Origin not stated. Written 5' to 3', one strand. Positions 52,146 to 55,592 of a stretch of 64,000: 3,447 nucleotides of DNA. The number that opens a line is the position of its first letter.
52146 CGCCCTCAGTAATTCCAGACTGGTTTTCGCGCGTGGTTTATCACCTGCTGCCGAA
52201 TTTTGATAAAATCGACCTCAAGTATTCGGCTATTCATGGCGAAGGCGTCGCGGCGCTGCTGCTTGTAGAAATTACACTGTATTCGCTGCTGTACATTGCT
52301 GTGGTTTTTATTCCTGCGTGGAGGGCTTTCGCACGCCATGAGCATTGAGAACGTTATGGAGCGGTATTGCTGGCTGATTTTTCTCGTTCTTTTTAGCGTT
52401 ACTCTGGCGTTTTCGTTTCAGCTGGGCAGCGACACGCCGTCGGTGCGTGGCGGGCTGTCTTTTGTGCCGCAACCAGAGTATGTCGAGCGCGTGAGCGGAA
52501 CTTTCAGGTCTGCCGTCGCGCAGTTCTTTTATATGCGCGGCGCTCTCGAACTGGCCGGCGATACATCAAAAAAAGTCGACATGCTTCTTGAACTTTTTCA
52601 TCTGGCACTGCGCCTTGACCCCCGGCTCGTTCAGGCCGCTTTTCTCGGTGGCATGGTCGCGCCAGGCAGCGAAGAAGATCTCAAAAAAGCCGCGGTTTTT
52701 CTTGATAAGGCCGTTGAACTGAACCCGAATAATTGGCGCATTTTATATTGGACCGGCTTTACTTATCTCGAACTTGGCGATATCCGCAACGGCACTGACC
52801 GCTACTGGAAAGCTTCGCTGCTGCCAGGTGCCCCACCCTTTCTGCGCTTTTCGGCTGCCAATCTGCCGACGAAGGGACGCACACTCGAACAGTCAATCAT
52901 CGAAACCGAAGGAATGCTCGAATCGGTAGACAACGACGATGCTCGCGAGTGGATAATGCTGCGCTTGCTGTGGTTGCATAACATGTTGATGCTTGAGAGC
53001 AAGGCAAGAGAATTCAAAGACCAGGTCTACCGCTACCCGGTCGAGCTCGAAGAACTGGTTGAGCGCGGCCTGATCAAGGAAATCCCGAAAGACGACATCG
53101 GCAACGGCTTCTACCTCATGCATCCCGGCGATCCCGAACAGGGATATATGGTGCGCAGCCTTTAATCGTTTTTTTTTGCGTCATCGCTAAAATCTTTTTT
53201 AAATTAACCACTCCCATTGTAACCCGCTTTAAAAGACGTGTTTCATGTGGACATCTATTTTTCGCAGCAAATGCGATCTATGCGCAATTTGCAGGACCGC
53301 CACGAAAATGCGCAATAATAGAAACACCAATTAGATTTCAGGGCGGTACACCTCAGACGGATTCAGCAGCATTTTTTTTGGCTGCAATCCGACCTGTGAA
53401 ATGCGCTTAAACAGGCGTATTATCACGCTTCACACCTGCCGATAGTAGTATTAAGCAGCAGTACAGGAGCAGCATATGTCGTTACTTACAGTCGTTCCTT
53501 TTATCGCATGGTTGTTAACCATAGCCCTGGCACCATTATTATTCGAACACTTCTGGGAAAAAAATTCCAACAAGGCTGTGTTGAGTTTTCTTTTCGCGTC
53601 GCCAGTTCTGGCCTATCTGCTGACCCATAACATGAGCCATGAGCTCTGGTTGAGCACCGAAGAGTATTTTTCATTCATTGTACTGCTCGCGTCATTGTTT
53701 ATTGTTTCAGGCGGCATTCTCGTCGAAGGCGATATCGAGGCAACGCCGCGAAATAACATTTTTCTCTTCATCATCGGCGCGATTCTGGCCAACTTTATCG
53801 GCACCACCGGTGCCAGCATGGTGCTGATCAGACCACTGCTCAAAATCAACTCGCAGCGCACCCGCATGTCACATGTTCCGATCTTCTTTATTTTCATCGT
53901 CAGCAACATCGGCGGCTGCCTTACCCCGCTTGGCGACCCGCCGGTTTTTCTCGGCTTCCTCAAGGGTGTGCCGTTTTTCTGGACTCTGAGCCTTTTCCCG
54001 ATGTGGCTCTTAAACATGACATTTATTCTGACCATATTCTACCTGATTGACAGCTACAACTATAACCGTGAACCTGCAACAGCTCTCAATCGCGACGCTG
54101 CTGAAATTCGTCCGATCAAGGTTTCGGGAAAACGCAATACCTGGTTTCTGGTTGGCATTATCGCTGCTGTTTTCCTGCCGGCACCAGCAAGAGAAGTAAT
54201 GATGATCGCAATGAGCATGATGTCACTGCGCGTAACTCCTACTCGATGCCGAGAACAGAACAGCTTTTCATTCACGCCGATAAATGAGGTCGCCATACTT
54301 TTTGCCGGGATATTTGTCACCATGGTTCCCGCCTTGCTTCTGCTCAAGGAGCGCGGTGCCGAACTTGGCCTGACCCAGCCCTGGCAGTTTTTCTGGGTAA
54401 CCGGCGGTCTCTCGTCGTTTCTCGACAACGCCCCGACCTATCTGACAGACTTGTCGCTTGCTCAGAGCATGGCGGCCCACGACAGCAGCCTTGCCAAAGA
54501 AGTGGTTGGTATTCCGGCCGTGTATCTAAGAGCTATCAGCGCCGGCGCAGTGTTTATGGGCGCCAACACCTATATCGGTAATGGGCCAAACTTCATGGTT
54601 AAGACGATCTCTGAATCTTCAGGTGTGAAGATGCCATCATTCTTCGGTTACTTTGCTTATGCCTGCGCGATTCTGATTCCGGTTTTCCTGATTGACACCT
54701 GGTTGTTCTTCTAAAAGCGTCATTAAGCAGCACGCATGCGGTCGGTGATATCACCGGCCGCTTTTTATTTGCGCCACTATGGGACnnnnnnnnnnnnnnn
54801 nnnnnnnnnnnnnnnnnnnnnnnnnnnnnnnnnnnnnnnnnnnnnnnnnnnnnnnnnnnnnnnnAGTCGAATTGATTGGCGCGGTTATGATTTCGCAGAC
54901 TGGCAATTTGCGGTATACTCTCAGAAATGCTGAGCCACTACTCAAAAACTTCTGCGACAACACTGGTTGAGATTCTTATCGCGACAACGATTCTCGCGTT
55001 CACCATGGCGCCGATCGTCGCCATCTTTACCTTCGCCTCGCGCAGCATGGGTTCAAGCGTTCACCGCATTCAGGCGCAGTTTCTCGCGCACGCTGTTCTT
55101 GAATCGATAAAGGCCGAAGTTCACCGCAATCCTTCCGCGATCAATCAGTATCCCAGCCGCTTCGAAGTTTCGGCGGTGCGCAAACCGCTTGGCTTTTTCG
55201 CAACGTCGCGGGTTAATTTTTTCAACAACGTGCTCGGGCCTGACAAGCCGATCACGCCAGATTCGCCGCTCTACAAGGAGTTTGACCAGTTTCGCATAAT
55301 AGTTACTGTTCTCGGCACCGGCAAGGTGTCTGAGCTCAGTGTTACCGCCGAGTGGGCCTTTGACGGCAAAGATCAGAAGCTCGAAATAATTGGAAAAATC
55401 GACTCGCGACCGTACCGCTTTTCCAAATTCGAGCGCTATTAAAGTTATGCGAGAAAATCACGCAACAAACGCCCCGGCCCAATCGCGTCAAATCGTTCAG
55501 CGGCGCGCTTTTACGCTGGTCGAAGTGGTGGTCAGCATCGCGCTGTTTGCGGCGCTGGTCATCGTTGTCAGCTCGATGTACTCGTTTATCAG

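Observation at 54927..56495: Orphan three-gene minor-pseudopilin-like cassette with Ala instead of Gly at the prepilin-peptidase -1 position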

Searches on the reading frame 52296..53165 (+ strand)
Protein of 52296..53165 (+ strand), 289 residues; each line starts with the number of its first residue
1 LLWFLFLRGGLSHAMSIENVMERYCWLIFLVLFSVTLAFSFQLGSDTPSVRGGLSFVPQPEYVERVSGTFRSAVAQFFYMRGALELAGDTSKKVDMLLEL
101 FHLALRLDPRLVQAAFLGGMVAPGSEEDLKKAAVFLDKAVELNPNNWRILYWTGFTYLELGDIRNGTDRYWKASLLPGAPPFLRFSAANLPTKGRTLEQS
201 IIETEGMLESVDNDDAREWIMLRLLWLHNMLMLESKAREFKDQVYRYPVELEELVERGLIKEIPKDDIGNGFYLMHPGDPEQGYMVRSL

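Call 3: search_protein_families(library=pfam, proteins=[window:52296-53165:+], max_evalue=1)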
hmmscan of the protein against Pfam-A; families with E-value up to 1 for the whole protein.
window:52296-53165:+ (289 aa): 9 families
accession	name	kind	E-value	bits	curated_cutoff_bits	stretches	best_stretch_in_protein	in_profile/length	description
PF13431.12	TPR_17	-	2.8e-06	27.6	24.4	1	136-163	2-29/34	Tetratricopeptide repeat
PF23914.1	TPR_CcmH_CycH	-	0.00015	22.1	42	1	101-172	73-145/158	Cytochrome c-type biogenesis protein H TPR domain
PF13414.12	TPR_11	-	0.00019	21.5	26.8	1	128-161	9-42/42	TPR repeat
PF14559.12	TPR_19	-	0.0018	19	25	1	126-163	4-41/68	Tetratricopeptide repeat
PF07719.23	TPR_2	-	0.0023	18.4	27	1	127-146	15-34/34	Tetratricopeptide repeat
PF00515.34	TPR_1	-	0.0047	17.1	27.8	1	127-146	15-34/34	Tetratricopeptide repeat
PF13181.12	TPR_8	-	0.03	14.9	25.7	1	126-146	14-34/34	Tetratricopeptide repeat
PF16918.11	PknG_TPR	-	0.18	11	27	1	128-178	109-160/340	Protein kinase G tetratricopeptide repeat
PF13371.12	TPR_9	-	0.23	11.9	35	0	126-166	8-48/73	Tetratricopeptide repeat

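Call 4: search_protein_families(library=ncbifam, proteins=[window:52296-53165:+], max_evalue=1)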
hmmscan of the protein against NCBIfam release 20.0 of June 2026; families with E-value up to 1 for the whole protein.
window:52296-53165:+ (289 aa): 2 families
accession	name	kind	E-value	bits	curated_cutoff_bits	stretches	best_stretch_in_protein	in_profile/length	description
NF040959.1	MamA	equivalog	0.0013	18.2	200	1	64-173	61-165/204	magnetosome protein MamA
TIGR02917.1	PEP_TPR_lipo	equivalog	0.2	9.5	312.2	1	127-167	377-417/899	XrtA/PEP-CTERM system TPR-repeat protein PrsT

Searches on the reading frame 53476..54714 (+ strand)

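Call 3: search_protein_families(library=pfam, proteins=[window:53476-54714:+], max_evalue=1)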
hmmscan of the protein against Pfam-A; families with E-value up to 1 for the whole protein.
window:53476-54714:+ (412 aa): 3 families
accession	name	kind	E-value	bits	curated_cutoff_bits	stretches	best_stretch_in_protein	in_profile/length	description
PF16980.11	CitMHS_2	-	2e-154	515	25.7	1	1-412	4-448/448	Putative citrate transport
PF03600.22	CitMHS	-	1.7e-11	44.2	31.9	2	95-337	81-322/336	Citrate transporter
PF17439.7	DUF5418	-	0.087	13.4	25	1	6-52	16-62/151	Family of unknown function (DUF5418)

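Call 4: search_protein_families(library=ncbifam, proteins=[window:53476-54714:+], max_evalue=1)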
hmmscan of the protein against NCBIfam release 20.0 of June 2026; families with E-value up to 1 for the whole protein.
window:53476-54714:+ (412 aa): 0 families

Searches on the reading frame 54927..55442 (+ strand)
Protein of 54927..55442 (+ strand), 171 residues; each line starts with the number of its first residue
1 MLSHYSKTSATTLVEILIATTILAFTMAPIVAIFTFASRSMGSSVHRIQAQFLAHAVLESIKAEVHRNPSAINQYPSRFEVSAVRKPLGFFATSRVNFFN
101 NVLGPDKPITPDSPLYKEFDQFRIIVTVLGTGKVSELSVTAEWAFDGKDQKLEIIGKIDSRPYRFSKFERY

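Call 3: search_protein_families(library=pfam, proteins=[window:54927-55442:+], max_evalue=1)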
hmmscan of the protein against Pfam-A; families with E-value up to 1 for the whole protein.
window:54927-55442:+ (171 aa): 1 family
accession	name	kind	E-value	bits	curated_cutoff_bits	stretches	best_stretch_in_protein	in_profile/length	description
PF07963.17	N_methyl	-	0.054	13.5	21.2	1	12-29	8-25/27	Prokaryotic N-terminal methylation motif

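Call 4: search_protein_families(library=ncbifam, proteins=[window:54927-55442:+], max_evalue=1)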
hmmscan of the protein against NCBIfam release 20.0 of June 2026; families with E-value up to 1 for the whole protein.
window:54927-55442:+ (171 aa): 6 families
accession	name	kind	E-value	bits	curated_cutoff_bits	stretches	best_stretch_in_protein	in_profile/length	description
TIGR02523.1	type_IV_pilV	equivalog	7.1e-05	23.3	52.2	1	11-65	4-58/139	type IV pilus modification protein PilV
NF041013.1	T4P_ComGE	equivalog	0.0024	17.9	49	1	8-64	3-59/83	competence type IV pilus minor pilin ComGE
TIGR02599.1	TIGR02599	subfamily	0.003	16.9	256.5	1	11-67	2-58/361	Verru_Chthon cassette protein C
NF047828.1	T3SSXpsI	equivalog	0.005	16.9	150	1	12-69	5-62/132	type II secretion system protein XpsI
TIGR01707.1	gspI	equivalog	0.0057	17.1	44.35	1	12-71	3-60/101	type II secretion system minor pseudopilin GspI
NF005446.0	PRK07035.1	equivalog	0.033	13.4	373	1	24-66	6-48/255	SDR family oxidoreductase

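Call 28: search_solved_structures(query=A2, max_evalue=10)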
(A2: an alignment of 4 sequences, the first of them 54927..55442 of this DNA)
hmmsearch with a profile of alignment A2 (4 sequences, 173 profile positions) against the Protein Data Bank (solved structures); distinct sequences matched with E-value up to 10: 1.
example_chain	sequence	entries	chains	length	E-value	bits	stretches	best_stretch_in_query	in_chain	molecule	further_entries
5e3x_A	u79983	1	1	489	1.3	12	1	46-106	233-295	Thermostable carboxypeptidase 1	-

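Call 31: find_homologous_proteins(query=window:54927-55442:+)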
Query window:54927-55442:+ (171 aa): 15 proteins with E <= 0.001 among 42 candidates.
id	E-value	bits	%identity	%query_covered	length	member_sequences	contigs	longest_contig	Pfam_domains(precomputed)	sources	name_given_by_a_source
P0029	5.7e-98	343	92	100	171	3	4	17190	-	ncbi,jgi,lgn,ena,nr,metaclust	ncbi:MAG: hypothetical protein A2W80_08320 [Candidatus Riflebacteria bacterium GWC2_50_8]|nr:MAG: hy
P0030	2.9e-91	321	87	100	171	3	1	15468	-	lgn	-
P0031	1.3e-81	290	76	100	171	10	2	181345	-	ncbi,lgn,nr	ncbi:MAG: hypothetical protein GQF41_3489 [Candidatus Rifleibacterium amylolyticum]|nr:MAG: hypothet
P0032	2.1e-81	289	78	100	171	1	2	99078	-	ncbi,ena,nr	ncbi:MAG: hypothetical protein CVV42_09035 [Candidatus Riflebacteria bacterium HGW-Riflebacteria-2]|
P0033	1.0e-80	287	76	100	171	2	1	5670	-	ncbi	-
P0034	1.9e-75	270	73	100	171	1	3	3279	-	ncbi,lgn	-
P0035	1.8e-66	241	65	96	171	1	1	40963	-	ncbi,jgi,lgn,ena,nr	ncbi:MAG: hypothetical protein KKB51_22370 [Candidatus Riflebacteria bacterium]|nr:hypothetical prot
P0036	2.1e-55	205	71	77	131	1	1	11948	-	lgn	-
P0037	5.7e-53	197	58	95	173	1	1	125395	-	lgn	-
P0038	3.2e-51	191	57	95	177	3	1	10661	-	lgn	-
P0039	7.3e-51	190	56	95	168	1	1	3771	-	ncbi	-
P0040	7.9e-51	190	57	98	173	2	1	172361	-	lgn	-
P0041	2.3e-50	189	56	96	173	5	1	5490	-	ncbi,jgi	-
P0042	1.9e-49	186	53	94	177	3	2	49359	-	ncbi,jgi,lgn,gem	-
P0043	4.5e-45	171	55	95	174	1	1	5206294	-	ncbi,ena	-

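Call 48: predict_structure(alignment_id=A4)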
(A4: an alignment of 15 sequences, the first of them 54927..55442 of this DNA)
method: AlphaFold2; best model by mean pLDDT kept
length: 171 residues; sequences in the alignment: 15
mean_pLDDT: 72.7   pTM: 0.65
mean pLDDT of the five models: 72.7, 66.9, 65.4, 64.5, 64.3
residues with pLDDT >= 90: 10; 70-90: 100; 50-70: 39; < 50: 22
segments of 3 or more residues with pLDDT < 50: 1-10, 24-29, 36-40
pLDDT, mean of each block of 10 residues (from residue 1): 42 59 49 49 75 87 83 86 82 76 66 82 88 76 87 83 68 56
secondary structure, 60 per line:
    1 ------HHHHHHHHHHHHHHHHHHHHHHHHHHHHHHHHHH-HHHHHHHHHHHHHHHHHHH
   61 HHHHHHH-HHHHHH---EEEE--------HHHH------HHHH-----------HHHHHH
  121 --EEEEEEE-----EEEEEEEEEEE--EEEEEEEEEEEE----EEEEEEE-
elements in order: H7-40 H42-67 H69-74 E78-81 H90-93 H100-103 H115-120 E123-129 E135-145 E148-159 E164-170
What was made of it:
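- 54927..55442 (+): P1, an I-type minor pilin (171 aa). The 10-aa leader ends in Ala10 (54954-54956). Mature N-terminus is TTLVE, with Glu+5 at 54969-54971. The AF2 model has helix 7-67 plus a beta-sheet, pLDDT 72.7 (call 48).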

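Call 51: fold_search(model_id=the predicted structure, library=pdb)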
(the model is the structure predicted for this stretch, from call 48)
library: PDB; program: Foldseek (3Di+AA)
matches with E <= 10: 668; with E <= 0.001: 0
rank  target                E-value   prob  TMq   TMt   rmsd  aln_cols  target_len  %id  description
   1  5kp1_A                1.7e-01  0.25  0.22  0.28  13.0       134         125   16  Crystal Structure of Ketosteroid Isomerase from Pseudomonas putida (pKSI) bound to Equilenin; D40N, Y16(Cl-Y) (released 2016-09-07)
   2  3ipt_B                1.9e-01  0.23  0.22  0.28  12.7       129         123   12  Crystal Structure of Ketosteroid Isomerase Y16S/D40N from Pseudomonas putida with Bound Equilenin (released 2010-01-12)
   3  5kp4_A                1.9e-01  0.23  0.22  0.28  13.0       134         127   13  Crystal Structure of Ketosteroid Isomerase from Pseudomonas putida (pKSI) bound to 19-nortestosterone (released 2016-09-07)
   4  1e3r_B                2.0e-01  0.60  0.20  0.26   5.2        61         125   11  Crystal structure of ketosteroid isomerase mutant D40N (D38N TI numbering) from Pseudomonas putida complexed with andr (released 2001-03-05)
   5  5kp1_C                2.0e-01  0.23  0.22  0.28  13.1       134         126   16  Crystal Structure of Ketosteroid Isomerase from Pseudomonas putida (pKSI) bound to Equilenin; D40N, Y16(Cl-Y) (released 2016-09-07)
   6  7rxk_B                2.4e-01  0.35  0.20  0.25   9.1        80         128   14  Multi-conformer model of Apo Ketosteroid Isomerase Y32F/Y57F mutant from Pseudomonas Putida (pKSI) at 250 K (released 2022-11-09)
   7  6ufs_A                2.4e-01  0.21  0.23  0.28  12.5       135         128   14  Crystal structure of ketosteroid isomerase from Pseudomonas putida (pKSI) bound to 5 alpha-dihydronandrolone (released 2020-05-20)
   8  3cpo                  2.4e-01  0.18  0.21  0.26  12.7       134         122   13  Crystal structure of ketosteroid isomerase D40N with bound 2-fluorophenol (released 2008-09-23)
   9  3fzw_A                2.5e-01  0.60  0.20  0.25   4.6        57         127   12  Crystal Structure of Ketosteroid Isomerase D40N-D103N from Pseudomonas putida (pKSI) with bound equilenin (released 2009-06-02)
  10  6w3g_A                2.5e-01  0.57  0.22  0.32   4.5        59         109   14  Rd1NTF2_04 with long sheet (released 2020-04-15)
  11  1vzz_B                2.7e-01  0.54  0.21  0.26   5.1        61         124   11  CRYSTAL STRUCTURE OF MUTANT ENZYME Y32F/D103L OF KETOSTEROID ISOMERASE FROM PSEUDOMONAS PUTIDA BIOTYPE B (released 2004-07-08)
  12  5g2g_A                2.7e-01  0.20  0.22  0.28  12.8       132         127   16  Crystal structure of ketosteroid isomerase containing M116K mutation in the equilenin-bound form (released 2016-07-13)
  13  3owu_A                2.7e-01  0.12  0.18  0.22  14.8       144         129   16  Crystal Structure of Ketosteroid Isomerase D40N/C69S/C81S/C97S/F86C-CN from P. putida with Bound Equilenin (released 2011-09-21)
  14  6w3f_A                2.9e-01  0.41  0.19  0.25   5.9        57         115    4  Rd1NTF2_05_I64F_A80G_T94P_D101K_L106W (released 2020-04-15)
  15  7rxf_A                2.9e-01  0.18  0.22  0.28  13.2       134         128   15  Multi-conformer model of Apo Ketosteroid Isomerase Y57F mutant from Pseudomonas Putida (pKSI) at 250 K (released 2022-11-09)
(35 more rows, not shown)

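Call 63: search_protein_families(library=ncbifam, alignment_id=A4, max_evalue=0.1)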
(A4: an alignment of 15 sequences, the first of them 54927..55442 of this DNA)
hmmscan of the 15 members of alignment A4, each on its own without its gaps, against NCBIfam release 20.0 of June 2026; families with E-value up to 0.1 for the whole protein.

A. member 1, window:54927-55442:+ (171 aa): 6 families
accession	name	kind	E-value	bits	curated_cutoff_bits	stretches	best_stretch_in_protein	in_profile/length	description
TIGR02523.1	type_IV_pilV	equivalog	7.1e-05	23.3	52.2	1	11-65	4-58/139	type IV pilus modification protein PilV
NF041013.1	T4P_ComGE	equivalog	0.0024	17.9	49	1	8-64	3-59/83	competence type IV pilus minor pilin ComGE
TIGR02599.1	TIGR02599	subfamily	0.003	16.9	256.5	1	11-67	2-58/361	Verru_Chthon cassette protein C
NF047828.1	T3SSXpsI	equivalog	0.005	16.9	150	1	12-69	5-62/132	type II secretion system protein XpsI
TIGR01707.1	gspI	equivalog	0.0057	17.1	44.35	1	12-71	3-60/101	type II secretion system minor pseudopilin GspI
NF005446.0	PRK07035.1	equivalog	0.033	13.4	373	1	24-66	6-48/255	SDR family oxidoreductase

B. families by the number of members that match (of 15 scanned): 13 families
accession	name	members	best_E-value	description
TIGR02523.1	type_IV_pilV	15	1.3e-06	type IV pilus modification protein PilV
NF047828.1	T3SSXpsI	15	2e-05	type II secretion system protein XpsI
TIGR01707.1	gspI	15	8.3e-05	type II secretion system minor pseudopilin GspI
NF041013.1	T4P_ComGE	14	0.00028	competence type IV pilus minor pilin ComGE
NF005446.0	PRK07035.1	11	0.0029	SDR family oxidoreductase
TIGR02599.1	TIGR02599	10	0.0015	Verru_Chthon cassette protein C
TIGR01708.2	typeII_sec_gspH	4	0.0055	type II secretion system minor pseudopilin GspH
NF038304.1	EPS_HpsC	2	0.029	hormogonium polysaccharide secretion pseudopilin HpsC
NF009343.0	PRK12703.1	1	0.013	tRNA (cytidine(56)-2'-O)-methyltransferase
NF041002.1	pilin_ComGF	1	0.028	competence type IV pilus minor pilin ComGF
TIGR04458.1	CYP450_TxtE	1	0.032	4-nitrotryptophan synthase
NF045516.2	SepX_GlpR_1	1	0.077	divisome protein SepX/GlpR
NF037980.1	T2SS_GspK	1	0.082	type II secretion system minor pseudopilin GspK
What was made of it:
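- On I-type minor pilin (GspI TIGR01707 / PilV TIGR02523 / ComGE NF041013): P1: PilV, XpsI and GspI hit all 15 family members and ComGE 14/15, best E 1.3e-6 (call 63).
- Closest known: ComGE-ComGF-ComGG minor pilins of the Gram-positive competence pilus. Same: P1 hits ComGE (call 63).
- I-type hits in 15/15 members of the P1 family (call 63). P1 hits ComGE in 14/15 members (call 63).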
